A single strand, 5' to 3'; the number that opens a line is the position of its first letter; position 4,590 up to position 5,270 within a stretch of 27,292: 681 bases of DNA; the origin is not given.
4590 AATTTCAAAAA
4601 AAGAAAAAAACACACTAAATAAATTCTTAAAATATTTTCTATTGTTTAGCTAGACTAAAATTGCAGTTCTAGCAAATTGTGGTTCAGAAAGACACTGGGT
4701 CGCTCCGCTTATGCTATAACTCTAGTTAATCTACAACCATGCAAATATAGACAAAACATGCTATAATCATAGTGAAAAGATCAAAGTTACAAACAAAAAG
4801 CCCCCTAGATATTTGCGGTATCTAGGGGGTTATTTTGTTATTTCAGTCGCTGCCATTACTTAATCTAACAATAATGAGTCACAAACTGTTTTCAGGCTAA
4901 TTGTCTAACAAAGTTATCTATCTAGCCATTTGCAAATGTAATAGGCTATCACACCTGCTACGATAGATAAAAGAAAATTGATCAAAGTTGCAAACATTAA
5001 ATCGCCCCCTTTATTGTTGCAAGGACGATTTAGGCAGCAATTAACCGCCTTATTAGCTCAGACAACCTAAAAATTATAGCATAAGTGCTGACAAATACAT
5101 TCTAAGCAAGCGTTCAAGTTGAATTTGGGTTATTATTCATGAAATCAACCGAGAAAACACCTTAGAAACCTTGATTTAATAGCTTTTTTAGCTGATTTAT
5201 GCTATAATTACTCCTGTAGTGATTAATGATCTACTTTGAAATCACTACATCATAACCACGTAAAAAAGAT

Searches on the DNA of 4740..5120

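Call 89: search_rna_families(source=window, start=4740, end=5120, threshold=evalue, max_evalue=10)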
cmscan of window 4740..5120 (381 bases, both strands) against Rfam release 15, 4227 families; matches with E-value up to 10: 20.
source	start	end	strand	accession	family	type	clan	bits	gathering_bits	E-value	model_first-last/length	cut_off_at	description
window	4792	4877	-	RF00514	His_leader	Cis-reg; leader;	-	24.6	49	0.053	1-126/126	no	Histidine operon leader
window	4789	4875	-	RF04312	trpB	Cis-reg;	-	23.1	59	0.51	1-107/107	no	trpB ncRNA motif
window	4760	4841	+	RF04312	trpB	Cis-reg;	-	22.4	59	0.68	1-107/107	no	trpB ncRNA motif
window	4792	4839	-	RF03715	mir-977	Gene; miRNA;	-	21.6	109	0.078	1-90/90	no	mir-977 microRNA precursor family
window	4786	5037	-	RF02442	SpF66_sRNA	Gene; sRNA;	-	20.4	42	0.0073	1-239/239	no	Streptococcus sRNA SpF66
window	4771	4836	+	RF02495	ohsC_RNA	Gene; antitoxin;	-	20.4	50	1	1-77/77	no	Oppression of Hydrophobic ORF by sRNA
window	4751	4843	+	RF02075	STnc230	Gene; sRNA;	-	19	50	2.6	1-83/83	no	Enterobacterial sRNA STnc230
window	4794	4943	-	RF02452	ncr1575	Gene; sRNA;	-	18.1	60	3.6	1-212/212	no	Bacillus sRNA ncr1575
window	4786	4844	+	RF00885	MIR821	Gene; miRNA;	-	16.5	249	0.78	1-275/275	no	MIR821 microRNA precursor family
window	4813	4865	+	RF02108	DLEU2_4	Gene; lncRNA;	-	16.3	40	0.68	1-58/58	no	Deleted in lymphocytic leukemia 2 conserved region 4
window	4801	4829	+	RF02099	rivX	Gene; sRNA;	-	14.8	100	0.13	75-103/248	no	rivX sRNA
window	4788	4843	+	RF00971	mir-578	Gene; miRNA;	-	14.7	98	9.8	1-84/84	no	mir-578 microRNA precursor family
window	4792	4844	+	RF04343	Plastid-psbA-2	Cis-reg;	CL00153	14.2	55.8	8.2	1-60/60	no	Plastid-psbA-2 3UTR RNA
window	4786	4829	-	RF02401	ClpQY_promoter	Cis-reg;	-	14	42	1.2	1-40/57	no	ClpQY promoter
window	4793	4855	-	RF02399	NsiR1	Gene; sRNA;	-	13.4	39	4.9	1-60/60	no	Nitrogen stress-induced RNA 1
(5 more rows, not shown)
